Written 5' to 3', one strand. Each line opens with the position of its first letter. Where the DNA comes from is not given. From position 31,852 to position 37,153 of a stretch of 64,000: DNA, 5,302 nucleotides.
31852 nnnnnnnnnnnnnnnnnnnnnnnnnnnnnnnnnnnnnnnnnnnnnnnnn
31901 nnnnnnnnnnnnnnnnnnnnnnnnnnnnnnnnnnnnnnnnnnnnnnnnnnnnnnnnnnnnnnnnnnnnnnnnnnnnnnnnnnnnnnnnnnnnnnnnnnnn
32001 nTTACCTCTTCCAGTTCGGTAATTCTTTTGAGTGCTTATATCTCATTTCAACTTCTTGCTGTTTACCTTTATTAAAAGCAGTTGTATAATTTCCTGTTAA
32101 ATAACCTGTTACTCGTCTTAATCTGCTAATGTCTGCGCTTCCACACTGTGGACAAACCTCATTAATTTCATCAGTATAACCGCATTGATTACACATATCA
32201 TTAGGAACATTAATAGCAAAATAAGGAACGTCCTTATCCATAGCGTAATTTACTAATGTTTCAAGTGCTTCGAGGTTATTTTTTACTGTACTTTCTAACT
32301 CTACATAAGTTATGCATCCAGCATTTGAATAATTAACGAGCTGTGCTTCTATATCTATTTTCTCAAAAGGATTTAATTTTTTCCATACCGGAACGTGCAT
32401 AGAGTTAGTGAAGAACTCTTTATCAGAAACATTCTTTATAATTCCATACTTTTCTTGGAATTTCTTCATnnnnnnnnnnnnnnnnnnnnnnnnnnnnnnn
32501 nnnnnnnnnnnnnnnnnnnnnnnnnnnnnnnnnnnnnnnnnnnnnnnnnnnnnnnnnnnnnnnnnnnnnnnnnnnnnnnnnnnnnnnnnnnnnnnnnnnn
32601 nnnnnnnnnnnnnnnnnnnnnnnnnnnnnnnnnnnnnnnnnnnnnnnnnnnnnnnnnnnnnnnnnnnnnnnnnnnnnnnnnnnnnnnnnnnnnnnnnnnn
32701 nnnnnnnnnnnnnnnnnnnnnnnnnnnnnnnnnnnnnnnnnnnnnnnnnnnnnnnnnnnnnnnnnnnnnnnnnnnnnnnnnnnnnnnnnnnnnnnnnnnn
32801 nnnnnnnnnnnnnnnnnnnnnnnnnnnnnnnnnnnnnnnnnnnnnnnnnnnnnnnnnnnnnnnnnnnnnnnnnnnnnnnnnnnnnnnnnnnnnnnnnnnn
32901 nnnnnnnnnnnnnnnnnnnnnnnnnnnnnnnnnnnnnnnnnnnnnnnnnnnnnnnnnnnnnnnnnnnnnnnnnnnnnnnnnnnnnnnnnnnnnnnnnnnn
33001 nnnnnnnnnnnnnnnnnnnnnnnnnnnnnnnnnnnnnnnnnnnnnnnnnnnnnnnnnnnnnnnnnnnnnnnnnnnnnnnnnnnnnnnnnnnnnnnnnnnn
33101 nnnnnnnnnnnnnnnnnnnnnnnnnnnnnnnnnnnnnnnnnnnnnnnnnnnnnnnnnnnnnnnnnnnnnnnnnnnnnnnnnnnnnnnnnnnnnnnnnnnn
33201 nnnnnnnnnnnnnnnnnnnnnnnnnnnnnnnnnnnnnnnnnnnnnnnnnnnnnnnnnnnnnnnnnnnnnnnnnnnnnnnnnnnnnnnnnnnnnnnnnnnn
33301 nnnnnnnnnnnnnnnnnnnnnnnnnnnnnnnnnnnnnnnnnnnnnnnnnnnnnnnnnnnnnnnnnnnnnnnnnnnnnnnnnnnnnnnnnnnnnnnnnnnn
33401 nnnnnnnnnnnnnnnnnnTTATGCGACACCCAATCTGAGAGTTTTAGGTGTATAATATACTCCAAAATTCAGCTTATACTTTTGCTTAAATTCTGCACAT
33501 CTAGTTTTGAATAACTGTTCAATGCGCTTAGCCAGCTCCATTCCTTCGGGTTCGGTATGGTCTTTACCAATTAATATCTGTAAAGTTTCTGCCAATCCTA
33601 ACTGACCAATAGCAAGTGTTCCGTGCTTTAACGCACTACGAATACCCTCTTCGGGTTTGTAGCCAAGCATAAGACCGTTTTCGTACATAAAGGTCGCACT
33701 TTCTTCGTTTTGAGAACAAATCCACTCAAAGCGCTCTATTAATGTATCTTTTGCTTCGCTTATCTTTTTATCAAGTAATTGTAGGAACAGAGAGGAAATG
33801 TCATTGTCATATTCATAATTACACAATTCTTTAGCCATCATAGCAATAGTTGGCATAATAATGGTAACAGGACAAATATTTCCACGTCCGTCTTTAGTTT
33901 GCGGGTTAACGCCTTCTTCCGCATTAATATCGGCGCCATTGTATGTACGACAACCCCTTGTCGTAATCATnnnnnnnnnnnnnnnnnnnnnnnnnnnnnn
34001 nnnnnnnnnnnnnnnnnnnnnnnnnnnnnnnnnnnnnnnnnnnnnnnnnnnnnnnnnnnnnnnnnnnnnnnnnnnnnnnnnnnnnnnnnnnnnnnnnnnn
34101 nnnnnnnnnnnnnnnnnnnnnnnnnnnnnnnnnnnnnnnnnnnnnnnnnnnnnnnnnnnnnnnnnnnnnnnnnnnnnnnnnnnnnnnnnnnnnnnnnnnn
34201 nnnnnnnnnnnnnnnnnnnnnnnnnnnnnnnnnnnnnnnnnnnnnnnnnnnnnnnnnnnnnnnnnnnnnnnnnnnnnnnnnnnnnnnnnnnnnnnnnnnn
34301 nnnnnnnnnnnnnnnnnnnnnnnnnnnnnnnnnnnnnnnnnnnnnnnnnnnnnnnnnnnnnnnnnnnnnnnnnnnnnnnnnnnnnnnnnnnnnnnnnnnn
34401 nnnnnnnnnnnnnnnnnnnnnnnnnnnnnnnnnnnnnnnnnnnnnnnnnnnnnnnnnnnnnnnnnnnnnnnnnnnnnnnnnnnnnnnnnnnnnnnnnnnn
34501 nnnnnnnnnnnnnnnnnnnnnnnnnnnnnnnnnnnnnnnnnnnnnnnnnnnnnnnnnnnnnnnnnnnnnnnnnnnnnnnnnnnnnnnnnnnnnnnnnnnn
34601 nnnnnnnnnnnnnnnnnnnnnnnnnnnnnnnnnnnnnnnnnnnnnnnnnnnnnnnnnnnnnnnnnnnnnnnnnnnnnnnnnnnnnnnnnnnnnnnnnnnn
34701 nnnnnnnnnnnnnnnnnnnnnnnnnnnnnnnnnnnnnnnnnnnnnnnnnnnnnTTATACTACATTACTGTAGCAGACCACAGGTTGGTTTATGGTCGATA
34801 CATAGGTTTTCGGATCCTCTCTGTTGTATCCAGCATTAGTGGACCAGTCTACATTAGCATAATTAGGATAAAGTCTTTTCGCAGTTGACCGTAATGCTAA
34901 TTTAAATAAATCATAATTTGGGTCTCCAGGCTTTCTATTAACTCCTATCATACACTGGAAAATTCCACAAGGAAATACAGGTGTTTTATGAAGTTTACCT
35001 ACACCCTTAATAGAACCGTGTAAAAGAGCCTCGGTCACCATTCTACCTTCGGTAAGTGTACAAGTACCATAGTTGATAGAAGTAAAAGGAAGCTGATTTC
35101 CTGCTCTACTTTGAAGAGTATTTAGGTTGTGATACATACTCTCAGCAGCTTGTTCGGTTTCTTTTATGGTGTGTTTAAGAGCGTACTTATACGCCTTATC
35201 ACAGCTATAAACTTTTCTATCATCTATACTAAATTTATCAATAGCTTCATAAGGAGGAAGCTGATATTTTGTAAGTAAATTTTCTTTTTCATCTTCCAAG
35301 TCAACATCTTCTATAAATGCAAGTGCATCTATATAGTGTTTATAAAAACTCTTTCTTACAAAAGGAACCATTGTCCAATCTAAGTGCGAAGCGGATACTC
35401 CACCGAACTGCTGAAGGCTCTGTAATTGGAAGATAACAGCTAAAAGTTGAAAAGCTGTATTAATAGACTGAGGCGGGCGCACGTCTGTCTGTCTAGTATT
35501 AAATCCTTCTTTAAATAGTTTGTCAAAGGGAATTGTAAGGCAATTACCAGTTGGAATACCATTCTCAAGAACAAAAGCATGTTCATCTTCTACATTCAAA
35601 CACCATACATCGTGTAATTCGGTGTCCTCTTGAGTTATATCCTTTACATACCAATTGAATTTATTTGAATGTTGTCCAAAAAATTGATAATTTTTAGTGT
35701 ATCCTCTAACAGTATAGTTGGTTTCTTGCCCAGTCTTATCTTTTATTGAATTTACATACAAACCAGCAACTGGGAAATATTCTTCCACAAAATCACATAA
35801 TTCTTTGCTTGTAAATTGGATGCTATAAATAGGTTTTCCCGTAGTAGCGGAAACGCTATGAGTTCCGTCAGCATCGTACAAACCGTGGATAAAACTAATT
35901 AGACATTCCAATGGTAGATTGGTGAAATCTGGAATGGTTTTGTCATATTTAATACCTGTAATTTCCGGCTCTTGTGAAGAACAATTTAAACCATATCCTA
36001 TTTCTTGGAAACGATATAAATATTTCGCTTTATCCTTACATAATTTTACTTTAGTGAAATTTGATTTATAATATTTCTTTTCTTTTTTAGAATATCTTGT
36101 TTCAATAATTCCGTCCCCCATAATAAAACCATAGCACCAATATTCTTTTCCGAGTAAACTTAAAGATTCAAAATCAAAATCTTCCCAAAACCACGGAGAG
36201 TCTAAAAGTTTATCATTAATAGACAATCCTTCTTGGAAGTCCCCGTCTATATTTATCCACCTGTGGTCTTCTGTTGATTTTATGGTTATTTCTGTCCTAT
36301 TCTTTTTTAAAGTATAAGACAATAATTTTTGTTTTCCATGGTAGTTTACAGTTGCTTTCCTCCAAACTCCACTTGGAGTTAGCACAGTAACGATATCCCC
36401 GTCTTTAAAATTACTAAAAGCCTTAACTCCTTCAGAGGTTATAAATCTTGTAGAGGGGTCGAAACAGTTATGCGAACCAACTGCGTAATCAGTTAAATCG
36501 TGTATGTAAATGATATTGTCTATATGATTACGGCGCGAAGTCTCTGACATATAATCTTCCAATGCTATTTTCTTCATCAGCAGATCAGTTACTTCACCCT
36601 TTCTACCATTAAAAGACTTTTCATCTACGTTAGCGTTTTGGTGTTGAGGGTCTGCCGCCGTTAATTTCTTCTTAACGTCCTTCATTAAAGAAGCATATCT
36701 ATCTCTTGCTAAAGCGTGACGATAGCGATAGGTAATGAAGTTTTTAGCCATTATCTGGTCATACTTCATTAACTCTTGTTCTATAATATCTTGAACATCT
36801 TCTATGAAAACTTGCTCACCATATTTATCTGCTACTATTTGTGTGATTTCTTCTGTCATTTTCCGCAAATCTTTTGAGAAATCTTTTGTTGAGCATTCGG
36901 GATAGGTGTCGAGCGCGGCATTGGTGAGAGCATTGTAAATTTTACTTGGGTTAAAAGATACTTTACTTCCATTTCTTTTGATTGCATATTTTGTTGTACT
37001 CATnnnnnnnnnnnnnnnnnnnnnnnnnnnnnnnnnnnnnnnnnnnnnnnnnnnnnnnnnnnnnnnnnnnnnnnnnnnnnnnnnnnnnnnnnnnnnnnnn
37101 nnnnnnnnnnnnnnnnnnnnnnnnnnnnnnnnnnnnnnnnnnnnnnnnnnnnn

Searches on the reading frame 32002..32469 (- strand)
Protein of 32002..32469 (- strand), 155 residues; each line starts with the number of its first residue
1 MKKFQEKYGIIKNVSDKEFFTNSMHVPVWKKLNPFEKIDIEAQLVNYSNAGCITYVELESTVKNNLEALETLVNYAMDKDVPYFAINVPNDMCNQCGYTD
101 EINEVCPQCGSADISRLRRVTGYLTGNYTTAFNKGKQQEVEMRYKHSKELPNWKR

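Call 4: search_protein_families(library=pfam, proteins=[window:32002-32469:-], max_evalue=0.01)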
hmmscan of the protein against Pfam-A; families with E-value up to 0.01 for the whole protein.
window:32002-32469:- (155 aa): 5 families
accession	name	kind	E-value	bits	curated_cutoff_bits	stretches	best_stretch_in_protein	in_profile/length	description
PF13597.11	NRDD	-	1.3e-43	150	26.2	1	4-146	426-562/562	Anaerobic ribonucleoside-triphosphate reductase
PF01228.26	Gly_radical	-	3e-08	34.6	22.2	1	29-124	2-102/106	Glycine radical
PF11230.13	YjjI-like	-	7.4e-06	25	23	1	20-98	367-446/485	Glycyl radical enzyme YjjI-like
PF21349.2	RUBY_RBDX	-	0.0019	18.1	26.5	1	93-110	3-23/30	Rubrerythrin, rubredoxin-like domain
PF18551.6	TackOD1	-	0.0021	18.1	32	1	46-126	30-111/188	Thaumarchaeal output domain 1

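Call 5: search_protein_families(library=ncbifam, proteins=[window:32002-32469:-], max_evalue=0.01)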
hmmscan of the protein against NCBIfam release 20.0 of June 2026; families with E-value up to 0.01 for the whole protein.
window:32002-32469:- (155 aa): 12 families
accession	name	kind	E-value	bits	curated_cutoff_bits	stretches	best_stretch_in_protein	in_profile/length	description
NF005497.0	PRK07111.1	equivalog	1.8e-48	165.5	764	1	5-148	603-745/746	anaerobic ribonucleoside triphosphate reductase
TIGR02487.1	NrdD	equivalog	3.9e-48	164.4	326.35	1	2-146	440-581/581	anaerobic ribonucleoside-triphosphate reductase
NF006732.0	PRK09263.1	equivalog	7.7e-42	143.6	657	1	5-148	558-707/712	anaerobic ribonucleoside-triphosphate reductase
NF011292.0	PRK14704.1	equivalog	3.4e-39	134.9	736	1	2-146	471-617/618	anaerobic ribonucleoside triphosphate reductase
NF006127.0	PRK08271.1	equivalog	9.8e-20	70.5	545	1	19-148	499-629/631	anaerobic ribonucleoside-triphosphate reductase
TIGR02827.1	RNR_anaer_Bdell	equivalog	2.3e-18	66.1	568.3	1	22-144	474-595/596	anaerobic ribonucleoside-triphosphate reductase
NF006126.0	PRK08270.1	equivalog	3.2e-16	58.7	548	1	8-146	544-681/684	ribonucleoside triphosphate reductase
NF006358.0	PRK08579.1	equivalog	5.1e-12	44.8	585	1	1-146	482-622/624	anaerobic ribonucleoside triphosphate reductase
TIGR04040.1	glycyl_YjjI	hypoth_equivalog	0.00034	19.2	498.3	1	20-98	379-458/497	YjjI family glycine radical enzyme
TIGR00595.1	priA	equivalog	0.0019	16.9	230.35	1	92-140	245-293/509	replication restart helicase PriA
NF004071.0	PRK05580.2-3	equivalog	0.005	14.8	1105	1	92-113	469-490/735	primosomal protein N'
NF004069.0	PRK05580.2-1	equivalog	0.0066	14.9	767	1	92-133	360-401/612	primosomal protein N'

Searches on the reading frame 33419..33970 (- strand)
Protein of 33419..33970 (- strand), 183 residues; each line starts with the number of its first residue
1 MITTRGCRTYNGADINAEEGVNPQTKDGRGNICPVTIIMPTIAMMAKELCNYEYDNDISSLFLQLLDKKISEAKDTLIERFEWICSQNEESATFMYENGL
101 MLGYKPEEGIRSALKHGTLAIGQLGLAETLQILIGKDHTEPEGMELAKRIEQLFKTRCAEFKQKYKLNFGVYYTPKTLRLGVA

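Call 4: search_protein_families(library=pfam, proteins=[window:33419-33970:-], max_evalue=0.01)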
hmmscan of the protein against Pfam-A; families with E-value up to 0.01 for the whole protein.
window:33419-33970:- (183 aa): 1 family
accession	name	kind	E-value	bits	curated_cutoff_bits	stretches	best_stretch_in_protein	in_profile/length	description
PF13597.11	NRDD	-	3.3e-28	99.1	26.2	1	3-175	260-414/562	Anaerobic ribonucleoside-triphosphate reductase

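Call 5: search_protein_families(library=ncbifam, proteins=[window:33419-33970:-], max_evalue=0.01)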
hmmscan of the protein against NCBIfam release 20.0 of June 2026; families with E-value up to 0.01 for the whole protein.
window:33419-33970:- (183 aa): 5 families
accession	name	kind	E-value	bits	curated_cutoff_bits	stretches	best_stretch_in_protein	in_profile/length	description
NF005497.0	PRK07111.1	equivalog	4.3e-30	104.7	764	1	2-175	427-590/746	anaerobic ribonucleoside triphosphate reductase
TIGR02487.1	NrdD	equivalog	6.1e-26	91.1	326.35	1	3-175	268-430/581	anaerobic ribonucleoside-triphosphate reductase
NF011292.0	PRK14704.1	equivalog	5.9e-21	74.7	736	1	5-176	302-462/618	anaerobic ribonucleoside triphosphate reductase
NF006732.0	PRK09263.1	equivalog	2.4e-19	69.3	657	1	3-176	381-546/712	anaerobic ribonucleoside-triphosphate reductase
NF006126.0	PRK08270.1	equivalog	0.0028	16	548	1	30-175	402-528/684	ribonucleoside triphosphate reductase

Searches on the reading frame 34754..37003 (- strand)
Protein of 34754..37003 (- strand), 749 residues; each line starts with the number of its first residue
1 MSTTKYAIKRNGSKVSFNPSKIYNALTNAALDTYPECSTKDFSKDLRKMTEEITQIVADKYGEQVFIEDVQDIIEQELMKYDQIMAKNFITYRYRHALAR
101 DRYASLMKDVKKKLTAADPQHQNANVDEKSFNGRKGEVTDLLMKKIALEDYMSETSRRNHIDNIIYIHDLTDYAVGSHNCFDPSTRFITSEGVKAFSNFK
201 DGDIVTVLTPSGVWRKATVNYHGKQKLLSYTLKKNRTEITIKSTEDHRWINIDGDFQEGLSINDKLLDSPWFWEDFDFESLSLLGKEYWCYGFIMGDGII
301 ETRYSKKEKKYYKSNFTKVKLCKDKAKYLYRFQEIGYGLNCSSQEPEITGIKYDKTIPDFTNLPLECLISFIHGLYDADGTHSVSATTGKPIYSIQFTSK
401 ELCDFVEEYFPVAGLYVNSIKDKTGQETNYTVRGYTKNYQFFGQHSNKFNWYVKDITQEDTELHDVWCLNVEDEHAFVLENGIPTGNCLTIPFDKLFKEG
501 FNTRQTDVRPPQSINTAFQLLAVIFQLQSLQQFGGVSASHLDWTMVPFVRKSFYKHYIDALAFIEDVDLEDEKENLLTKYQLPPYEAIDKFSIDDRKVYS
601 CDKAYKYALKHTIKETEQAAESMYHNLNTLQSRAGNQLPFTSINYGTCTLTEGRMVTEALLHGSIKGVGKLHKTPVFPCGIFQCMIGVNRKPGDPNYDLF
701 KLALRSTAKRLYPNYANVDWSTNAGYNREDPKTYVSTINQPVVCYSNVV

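Call 4: search_protein_families(library=pfam, proteins=[window:34754-37003:-], max_evalue=0.01)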
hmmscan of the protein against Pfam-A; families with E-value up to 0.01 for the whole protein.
window:34754-37003:- (749 aa): 4 families
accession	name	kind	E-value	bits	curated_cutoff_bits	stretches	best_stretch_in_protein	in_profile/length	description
PF13597.11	NRDD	-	1.5e-56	192.7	26.2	2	483-729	53-255/562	Anaerobic ribonucleoside-triphosphate reductase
PF03477.21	ATP-cone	-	6.2e-16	59.2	25.8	1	6-97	2-87/88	ATP cone domain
PF14528.11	LAGLIDADG_3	-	0.00035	21.2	22.5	1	367-430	2-64/82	LAGLIDADG-like domain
PF14890.11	Intein_splicing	-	0.0035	17.6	35.8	0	221-483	44-151/155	Intein splicing domain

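Call 5: search_protein_families(library=ncbifam, proteins=[window:34754-37003:-], max_evalue=0.01)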
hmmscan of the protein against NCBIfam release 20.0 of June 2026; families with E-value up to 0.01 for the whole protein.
window:34754-37003:- (749 aa): 10 families
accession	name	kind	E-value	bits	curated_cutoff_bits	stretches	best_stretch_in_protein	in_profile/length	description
NF005497.0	PRK07111.1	equivalog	9.5e-90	302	764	2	485-737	169-429/746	anaerobic ribonucleoside triphosphate reductase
NF011292.0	PRK14704.1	equivalog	3.1e-61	207.7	736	3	599-735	164-299/618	anaerobic ribonucleoside triphosphate reductase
NF006732.0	PRK09263.1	equivalog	2e-58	198.4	657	2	484-720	171-371/712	anaerobic ribonucleoside-triphosphate reductase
TIGR02487.1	NrdD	equivalog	2.8e-52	178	326.35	3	597-723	138-261/581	anaerobic ribonucleoside-triphosphate reductase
NF005544.0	PRK07207.1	equivalog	2.9e-11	41.9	965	1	7-163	36-196/965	ribonucleoside-diphosphate reductase subunit alpha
NF009028.0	PRK12364.1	equivalog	6.1e-10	37.7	1377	1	8-113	4-108/842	ribonucleoside-diphosphate reductase subunit alpha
NF009029.0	PRK12365.1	equivalog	1.7e-09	36.3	1350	1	7-139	120-254/1046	ribonucleoside-diphosphate reductase subunit alpha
NF005010.0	PRK06406.1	subfamily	2.9e-06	25.8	1125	1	4-107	4-106/771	vitamin B12-dependent ribonucleotide reductase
NF052663.1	RtcB_rel_intein2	exception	0.00036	19.5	1050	1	224-490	128-313/626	intein-containing RctB family protein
TIGR01443.1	intein_Cterm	domain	0.0017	18.6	15.6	1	466-488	2-24/24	intein C-terminal splicing region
